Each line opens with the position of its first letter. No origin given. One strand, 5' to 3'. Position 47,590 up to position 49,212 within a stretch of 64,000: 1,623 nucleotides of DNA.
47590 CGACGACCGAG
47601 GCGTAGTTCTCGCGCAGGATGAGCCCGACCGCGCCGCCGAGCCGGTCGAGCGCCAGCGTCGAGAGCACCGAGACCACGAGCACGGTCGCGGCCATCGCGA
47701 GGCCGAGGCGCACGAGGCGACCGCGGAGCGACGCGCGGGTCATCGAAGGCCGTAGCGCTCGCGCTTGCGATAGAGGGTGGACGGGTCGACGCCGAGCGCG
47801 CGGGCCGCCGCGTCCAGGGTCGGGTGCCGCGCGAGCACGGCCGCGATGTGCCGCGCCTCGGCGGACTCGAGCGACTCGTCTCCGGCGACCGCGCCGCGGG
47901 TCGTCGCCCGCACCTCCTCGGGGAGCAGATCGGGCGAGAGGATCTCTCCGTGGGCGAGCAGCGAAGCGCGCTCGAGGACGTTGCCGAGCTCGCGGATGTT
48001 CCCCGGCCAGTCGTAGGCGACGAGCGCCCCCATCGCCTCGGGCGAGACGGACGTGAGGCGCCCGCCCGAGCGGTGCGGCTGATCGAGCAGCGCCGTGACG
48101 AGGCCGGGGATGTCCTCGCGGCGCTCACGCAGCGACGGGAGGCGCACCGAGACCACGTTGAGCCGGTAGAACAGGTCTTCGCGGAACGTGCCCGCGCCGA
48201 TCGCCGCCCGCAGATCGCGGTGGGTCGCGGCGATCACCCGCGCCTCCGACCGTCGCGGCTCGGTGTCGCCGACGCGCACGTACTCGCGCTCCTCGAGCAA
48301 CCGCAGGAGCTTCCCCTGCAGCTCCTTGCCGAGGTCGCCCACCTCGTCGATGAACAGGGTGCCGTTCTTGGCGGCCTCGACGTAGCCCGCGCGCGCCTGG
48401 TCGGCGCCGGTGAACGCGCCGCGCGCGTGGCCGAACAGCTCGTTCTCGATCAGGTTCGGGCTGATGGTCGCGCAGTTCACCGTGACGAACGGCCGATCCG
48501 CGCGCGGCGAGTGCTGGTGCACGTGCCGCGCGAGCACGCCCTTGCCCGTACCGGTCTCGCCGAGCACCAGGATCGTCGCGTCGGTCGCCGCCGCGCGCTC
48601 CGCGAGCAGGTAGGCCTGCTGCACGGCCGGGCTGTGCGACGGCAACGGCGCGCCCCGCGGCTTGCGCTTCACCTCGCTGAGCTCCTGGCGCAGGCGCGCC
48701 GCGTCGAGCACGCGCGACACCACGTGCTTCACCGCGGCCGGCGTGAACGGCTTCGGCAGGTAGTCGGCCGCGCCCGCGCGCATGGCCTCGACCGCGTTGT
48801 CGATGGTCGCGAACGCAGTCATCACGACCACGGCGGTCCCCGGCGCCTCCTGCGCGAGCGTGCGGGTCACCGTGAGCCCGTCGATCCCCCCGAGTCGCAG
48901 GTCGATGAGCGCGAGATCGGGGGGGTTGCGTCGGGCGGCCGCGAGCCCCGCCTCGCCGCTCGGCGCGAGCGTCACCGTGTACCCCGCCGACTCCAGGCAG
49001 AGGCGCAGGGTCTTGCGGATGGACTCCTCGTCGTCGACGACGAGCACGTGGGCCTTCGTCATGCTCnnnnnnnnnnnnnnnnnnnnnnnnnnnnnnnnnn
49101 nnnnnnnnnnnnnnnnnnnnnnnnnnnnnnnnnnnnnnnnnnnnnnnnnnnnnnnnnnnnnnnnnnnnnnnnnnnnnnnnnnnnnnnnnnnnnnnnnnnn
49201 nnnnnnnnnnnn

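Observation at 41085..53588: K+ uptake locus wired to sigma-54 with a split KdpD-like sensor instead of KdpD/KdpE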

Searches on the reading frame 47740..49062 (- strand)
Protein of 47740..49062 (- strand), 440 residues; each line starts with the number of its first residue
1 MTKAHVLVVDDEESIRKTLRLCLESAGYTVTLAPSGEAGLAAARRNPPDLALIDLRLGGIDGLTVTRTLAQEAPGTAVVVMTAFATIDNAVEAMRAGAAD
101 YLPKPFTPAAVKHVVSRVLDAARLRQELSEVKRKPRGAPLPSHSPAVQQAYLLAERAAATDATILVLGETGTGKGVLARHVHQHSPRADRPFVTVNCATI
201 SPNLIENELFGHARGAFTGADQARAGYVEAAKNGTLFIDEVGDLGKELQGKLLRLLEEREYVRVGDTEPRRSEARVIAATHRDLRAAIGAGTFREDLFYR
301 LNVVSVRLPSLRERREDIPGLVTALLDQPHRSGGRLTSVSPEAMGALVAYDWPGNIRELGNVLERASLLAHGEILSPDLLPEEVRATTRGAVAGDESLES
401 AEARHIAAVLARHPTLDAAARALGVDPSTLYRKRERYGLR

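Call 4: search_protein_families(library=pfam, proteins=[window:47740-49062:-], max_evalue=0.01)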
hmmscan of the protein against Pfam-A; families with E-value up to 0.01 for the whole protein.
window:47740-49062:- (440 aa): 15 families
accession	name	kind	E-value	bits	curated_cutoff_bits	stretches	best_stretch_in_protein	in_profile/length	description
PF00158.32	Sigma54_activat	-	1.3e-64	217.4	20.2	1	143-306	4-167/168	Sigma-54 interaction domain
PF00072.30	Response_reg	-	9.8e-29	100.2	30.2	1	6-114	1-109/111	Response regulator receiver domain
PF25601.1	AAA_lid_14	-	5.1e-23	81.2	27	1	312-391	1-81/87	AAA+ ATPase lid domain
PF14532.12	Sigma54_activ_2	-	1.1e-17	65.1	25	1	155-311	15-138/138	Sigma-54 interaction domain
PF07728.20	AAA_5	-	8.2e-09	36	22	1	164-281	2-122/139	AAA domain (dynein-related subfamily)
PF02954.25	HTH_8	-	5.9e-08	32.8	22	1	398-437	2-42/42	Bacterial regulatory protein, Fis family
PF00004.35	AAA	-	2.5e-06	28.4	21.2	1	164-282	1-110/131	ATPase family associated with various cellular activities (AAA)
PF01078.27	Mg_chelatase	-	2.2e-05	24.4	20.3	1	153-260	14-134/207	Magnesium chelatase, subunit ChlI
PF13191.12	AAA_16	-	0.0001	23.3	32.6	1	153-248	15-112/167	AAA ATPase domain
PF07724.20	AAA_2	-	0.00017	22.1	27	1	162-258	4-101/166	AAA domain (Cdc48 subfamily)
PF13245.12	AAA_19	-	0.00023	21.8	25.1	1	156-267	6-126/134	AAA domain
PF13401.12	AAA_22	-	0.0012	19.6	27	0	161-199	5-43/130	AAA domain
PF18024.7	HTH_50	-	0.0013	18.8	27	1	396-439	6-49/50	Helix-turn-helix domain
PF13551.12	HTH_29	-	0.0034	17.9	28.1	0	406-437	5-36/64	Winged helix-turn helix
PF13604.12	AAA_30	-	0.0035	17.5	27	0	148-267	5-125/191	AAA domain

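Call 16: find_encoding_contigs(protein=window:47740-49062:-, flank=10000, max_places=4)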
Protein window:47740-49062:- (440 aa): no gene with exactly this product is on record in the collection.

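Call 36: search_protein_families(library=ncbifam, proteins=[window:47740-49062:-], max_evalue=0.01)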
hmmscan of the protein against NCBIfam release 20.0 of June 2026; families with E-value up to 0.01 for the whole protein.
window:47740-49062:- (440 aa): 120 families (the best 25 are shown)
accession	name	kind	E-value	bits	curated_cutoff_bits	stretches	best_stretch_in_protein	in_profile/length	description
TIGR01818.1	ntrC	equivalog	3.6e-114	382.1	558.6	1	6-412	1-413/463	nitrogen regulation protein NR(I)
NF008469.0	PRK11361.1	equivalog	3.7e-109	365.5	714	1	3-396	4-402/461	acetoacetate metabolism transcriptional regulator AtoC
TIGR02915.1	PEP_resp_reg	equivalog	1.6e-101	340.3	502.6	1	6-439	1-444/445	PEP-CTERM-box response regulator transcription factor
NF051870.1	NAssimRespRegNtrX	equivalog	5e-99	332.2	600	1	4-390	2-393/452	nitrogen assimilation response regulator NtrX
NF007689.0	PRK10365.1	equivalog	1.1e-98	330.9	760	1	3-433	5-438/441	sigma-54-dependent response regulator transcription factor ZraR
NF008176.1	PRK10923.1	equivalog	3.2e-97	326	620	1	1-391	1-392/469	nitrogen regulation protein NR(I)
NF041946.1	LuxO_transreg_Vib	equivalog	1.3e-95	321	800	1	9-392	2-388/463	quorum-sensing sigma-54 dependent transcriptional regulator LuxO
NF011695.0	PRK15115.1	equivalog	6.4e-94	315.2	763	1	3-404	6-402/445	two-component system response regulator GlrR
NF038308.1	RNA_repair_RtcR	equivalog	3.5e-90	303.3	650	1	86-399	122-451/530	RNA repair transcriptional activator RtcR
TIGR01817.1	nifA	equivalog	1.2e-89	301.5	528.85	1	140-383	198-441/534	nif-specific transcriptional activator NifA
NF049963.1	RespRegFlgRCampy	domain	3.1e-86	289.9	750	1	6-383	3-381/429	fla regulon two-component system response regulator FlgR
NF041552.1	TF_PrdR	equivalog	5.1e-84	282.6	795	1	143-438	272-577/577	sigma-54 dependent transcriptional regulator PrdR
NF050807.1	TransRegFlbDCaul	equivalog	6.7e-83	279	750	1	15-393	13-375/454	sigma-54-dependent transcriptional regulator FlbD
NF003451.0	PRK05022.1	equivalog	9.1e-82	275.4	476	1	136-439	188-510/512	nitric oxide reductase transcriptional regulator NorR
TIGR02329.1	propionate_PrpR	equivalog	9.6e-77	258.8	499.2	1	64-433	153-523/526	propionate catabolism operon regulatory protein PrpR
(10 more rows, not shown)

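Call 40: find_homologous_proteins(query=window:47740-49062:-, max_evalue=1e-60)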
Query window:47740-49062:- (440 aa): 7608 proteins with E <= 1e-60 among 8000 candidates; the best 120 are listed.
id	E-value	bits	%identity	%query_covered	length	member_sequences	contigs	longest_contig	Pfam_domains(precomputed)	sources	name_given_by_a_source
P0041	4.2e-277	937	99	100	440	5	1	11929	PF00158.33,PF25601.2,PF02954.26,PF00004.36,PF14532.13,PF07728.21,PF00072.31,PF01078.28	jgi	-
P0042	4.8e-219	746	78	100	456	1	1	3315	PF00158.33,PF07724.21,PF25601.2,PF02954.26,PF00004.36,PF14532.13,PF07728.21,PF00072.31,PF01078.28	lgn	-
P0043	1.3e-216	738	78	100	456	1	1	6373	PF00158.33,PF25601.2,PF02954.26,PF14532.13,PF07728.21,PF00072.31,PF01078.28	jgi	jgi:NtrC-family two-component system response regulator AlgB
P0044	2.1e-216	737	76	100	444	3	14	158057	PF00158.33,PF25601.2,PF02954.26,PF18024.8,PF00004.36,PF14532.13,PF07728.21,PF00072.31,PF01078.28,PF13191.13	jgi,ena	-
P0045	2.5e-216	737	77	100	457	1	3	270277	PF00158.33,PF07724.21,PF25601.2,PF02954.26,PF00004.36,PF14532.13,PF07728.21,PF00072.31,PF01078.28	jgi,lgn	-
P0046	5.9e-216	735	76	100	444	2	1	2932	PF00158.33,PF25601.2,PF02954.26,PF18024.8,PF00004.36,PF14532.13,PF07728.21,PF00072.31,PF01078.28,PF13191.13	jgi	jgi:NtrC-family two-component system response regulator AlgB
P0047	5.3e-215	732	76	100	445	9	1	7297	PF00158.33,PF25601.2,PF02954.26,PF18024.8,PF00004.36,PF14532.13,PF07728.21,PF00072.31,PF01078.28,PF13191.13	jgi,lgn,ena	-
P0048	5.6e-215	732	76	100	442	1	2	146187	PF00158.33,PF25601.2,PF02954.26,PF00004.36,PF14532.13,PF07728.21,PF00072.31,PF13191.13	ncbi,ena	-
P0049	9.8e-215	731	76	100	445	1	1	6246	PF00158.33,PF25601.2,PF02954.26,PF14532.13,PF07728.21,PF00072.31,PF13191.13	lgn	-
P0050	9.8e-215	731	77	100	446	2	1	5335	PF00158.33,PF25601.2,PF02954.26,PF13245.13,PF00004.36,PF14532.13,PF07728.21,PF00072.31,PF01078.28,PF13191.13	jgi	jgi:NtrC-family two-component system response regulator AlgB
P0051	1.1e-214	731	78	100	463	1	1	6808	PF00158.33,PF25601.2,PF02954.26,PF00004.36,PF14532.13,PF07728.21,PF00072.31,PF01078.28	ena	-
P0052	1.4e-214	731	77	100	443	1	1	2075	PF00158.33,PF25601.2,PF02954.26,PF18024.8,PF00004.36,PF14532.13,PF07728.21,PF00072.31,PF01078.28,PF13191.13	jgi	-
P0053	1.6e-214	731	76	100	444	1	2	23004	PF00158.33,PF25601.2,PF02954.26,PF00004.36,PF14532.13,PF07728.21,PF00072.31,PF01078.28,PF13191.13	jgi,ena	-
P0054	2.2e-214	730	76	100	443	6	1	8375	PF00158.33,PF25601.2,PF02954.26,PF18024.8,PF00004.36,PF14532.13,PF07728.21,PF00072.31,PF13191.13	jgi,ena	-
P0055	6.2e-214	729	76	100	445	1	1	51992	PF00158.33,PF25601.2,PF02954.26,PF18024.8,PF00004.36,PF14532.13,PF07728.21,PF00072.31,PF01078.28,PF13191.13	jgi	jgi:two-component system, NtrC family, response regulator AlgB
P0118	4.2e-189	647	70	99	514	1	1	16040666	PF00158.33,PF25601.2,PF02954.26,PF14532.13,PF07728.21,PF00072.31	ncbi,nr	ncbi:Response regulator of zinc sigma-54-dependent two-component system [Minicystis rosea]|nr:Respon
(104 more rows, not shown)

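Call 41: find_related_loci(query=window:47740-49062:-, collection=genome_contigs, flank=10000)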
Query window:47740-49062:- (440 aa) in genome_contigs; peptide patterns used: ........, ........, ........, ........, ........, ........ (x = any residue, [..] = any of these).
600 stretches matched a pattern (row limit reached: there are more); 582 encode a relative of the query (tblastn E <= 1e-3); the best 80 are kept; 80 distinct loci.
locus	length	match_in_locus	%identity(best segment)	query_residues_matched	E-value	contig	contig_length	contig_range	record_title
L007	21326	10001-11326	74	3-440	0e+0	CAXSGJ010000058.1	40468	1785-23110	MAG: uncultured Polyangiaceae bacterium isolate private_X4_metawrap_bin.4 genome assembly, contig: private_X4_metawrap_b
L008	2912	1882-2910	75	3-344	0e+0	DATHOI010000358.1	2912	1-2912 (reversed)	MAG TPA_asm: Polyangiaceae bacterium isolate SMAG_U12680 k141_1096737, whole genome shotgun sequence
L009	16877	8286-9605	99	1-440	0e+0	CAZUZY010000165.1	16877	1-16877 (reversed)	MAG TPA_asm: uncultured Polyangiales bacterium isolate binchicken_co284_134 genome assembly, contig: NODE_3518_length_16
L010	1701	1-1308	43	8-433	1e-119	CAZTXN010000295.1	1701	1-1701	MAG TPA_asm: uncultured Nitrospiraceae bacterium isolate SRP257756_co1_120 genome assembly, contig: NODE_72642_length_17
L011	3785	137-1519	40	1-439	2e-111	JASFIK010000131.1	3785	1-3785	MAG: Candidatus Omnitrophota bacterium isolate D0608S12metaG_Bin_274 D0608S12metaG_FD_scaffold_5251_c1, whole genome sho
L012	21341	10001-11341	41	6-439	1e-107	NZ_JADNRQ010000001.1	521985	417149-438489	Desulfallas sp. Bu1-1 NODE_1_length_521985_cov_51.451464, whole genome shotgun sequence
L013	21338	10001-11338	41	6-440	3e-105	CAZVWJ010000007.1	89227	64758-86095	MAG TPA_asm: uncultured bacterium isolate binchicken_co77_20 genome assembly, contig: NODE_253_length_89227_cov_11.41933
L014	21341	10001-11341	39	1-439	4e-104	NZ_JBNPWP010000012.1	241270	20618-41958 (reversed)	Mucilaginibacter lappiensis strain ANJLi2 Ga0498884_12, whole genome shotgun sequence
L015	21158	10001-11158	45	5-385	1e-103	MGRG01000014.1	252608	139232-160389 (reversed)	MAG: Deltaproteobacteria bacterium RIFCSPHIGHO2_01_FULL_43_49 rifcsphigho2_01_scaffold_83, whole genome shotgun sequence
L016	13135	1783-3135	41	1-431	1e-102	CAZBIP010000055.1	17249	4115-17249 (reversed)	MAG TPA_asm: uncultured Vicinamibacterales bacterium isolate SRP192927_co7_141 genome assembly, contig: NODE_6112_length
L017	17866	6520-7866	44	2-439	2e-101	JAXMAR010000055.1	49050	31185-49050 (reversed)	MAG: Gemmataceae bacterium isolate STL-PLA15 C1.191.fa-55, whole genome shotgun sequence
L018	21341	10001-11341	42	1-439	4e-101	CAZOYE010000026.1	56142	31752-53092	MAG TPA_asm: uncultured Ignavibacteria bacterium isolate SRP323723_co1_129 genome assembly, contig: NODE_474_length_5614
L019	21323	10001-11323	42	5-437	2e-100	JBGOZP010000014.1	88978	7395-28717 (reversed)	MAG: Terriglobia bacterium isolate OBJ_0618_130150_15 k141_6443329_length_88978_cov_14.9969, whole genome shotgun sequen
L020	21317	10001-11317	42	6-437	3e-100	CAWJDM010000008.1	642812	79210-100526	MAG: uncultured Acidobacteriota bacterium isolate MFD09286.bin.1.244 genome assembly, contig: contig_16992, whole genome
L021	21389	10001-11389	44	1-439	2e-99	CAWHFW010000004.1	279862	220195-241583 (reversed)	MAG: uncultured Gemmatimonadales bacterium isolate MFD00392.bin.2.68 genome assembly, contig: contig_4636, whole genome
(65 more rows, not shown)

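Call 43: find_encoding_contigs(protein=P0118, flank=10000, max_places=1)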
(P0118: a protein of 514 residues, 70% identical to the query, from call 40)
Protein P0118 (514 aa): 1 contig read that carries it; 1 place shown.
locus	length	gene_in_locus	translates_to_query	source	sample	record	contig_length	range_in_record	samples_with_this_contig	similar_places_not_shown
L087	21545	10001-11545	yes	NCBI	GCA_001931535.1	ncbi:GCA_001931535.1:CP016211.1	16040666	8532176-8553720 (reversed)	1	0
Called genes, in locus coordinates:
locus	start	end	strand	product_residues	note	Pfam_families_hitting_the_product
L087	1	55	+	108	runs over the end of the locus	-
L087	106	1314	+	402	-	-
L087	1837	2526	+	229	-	PF12094:DUF3570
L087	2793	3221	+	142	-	PF10029:DUF2271, PF13860:FlgD_ig (weak)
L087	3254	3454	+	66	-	PF14086:DUF4266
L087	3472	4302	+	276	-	-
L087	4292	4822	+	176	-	-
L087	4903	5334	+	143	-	-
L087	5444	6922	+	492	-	-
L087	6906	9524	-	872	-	PF08448:PAS_4, PF01590:GAF, PF13185:GAF_2, PF13492:GAF_3, PF13185:GAF_2, PF13492:GAF_3, PF00512:HisKA, PF02518:HATPase_c, +2 more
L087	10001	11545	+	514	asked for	PF00072:Response_reg, PF00158:Sigma54_activat, PF14532:Sigma54_activ_2, PF07728:AAA_5, PF25601:AAA_lid_14, PF02954:HTH_8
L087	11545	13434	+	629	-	PF00672:HAMP, PF08448:PAS_4, PF00512:HisKA, PF02518:HATPase_c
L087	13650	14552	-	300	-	PF00126:HTH_1, PF03466:LysR_substrate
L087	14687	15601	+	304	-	PF00106:adh_short, PF13561:adh_short_C2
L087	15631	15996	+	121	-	-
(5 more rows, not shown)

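Call 44: find_encoding_contigs(protein=P0045, flank=10000, max_places=1)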
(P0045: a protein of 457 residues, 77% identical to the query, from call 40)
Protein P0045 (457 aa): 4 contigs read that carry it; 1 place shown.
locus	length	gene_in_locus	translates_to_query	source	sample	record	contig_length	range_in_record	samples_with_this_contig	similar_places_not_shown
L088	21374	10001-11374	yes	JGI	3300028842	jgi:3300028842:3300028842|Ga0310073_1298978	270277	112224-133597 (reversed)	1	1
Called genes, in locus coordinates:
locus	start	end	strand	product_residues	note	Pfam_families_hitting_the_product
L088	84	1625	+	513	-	PF03600:CitMHS, PF02080:TrkA_C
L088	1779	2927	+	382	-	PF07642:BBP2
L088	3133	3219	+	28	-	-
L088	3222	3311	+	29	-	PF09604:Potass_KdpF (weak)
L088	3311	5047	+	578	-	PF03814:KdpA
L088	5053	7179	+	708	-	PF00122:E1-E2_ATPase, PF00702:Hydrolase, PF08282:Hydrolase_3 (faint)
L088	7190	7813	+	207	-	PF02669:KdpC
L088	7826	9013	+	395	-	PF02702:KdpD, PF00582:Usp (weak)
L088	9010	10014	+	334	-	PF00072:Response_reg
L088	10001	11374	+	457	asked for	PF00004:AAA (faint), PF00072:Response_reg, PF00158:Sigma54_activat, PF14532:Sigma54_activ_2, PF07724:AAA_2 (weak), PF07728:AAA_5, PF25601:AAA_lid_14, PF02954:HTH_8 (weak), +1 more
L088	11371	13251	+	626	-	PF00672:HAMP, PF08448:PAS_4 (faint), PF00512:HisKA, PF13581:HATPase_c_2, PF02518:HATPase_c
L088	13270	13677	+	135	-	-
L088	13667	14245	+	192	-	-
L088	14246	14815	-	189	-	-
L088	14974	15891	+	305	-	-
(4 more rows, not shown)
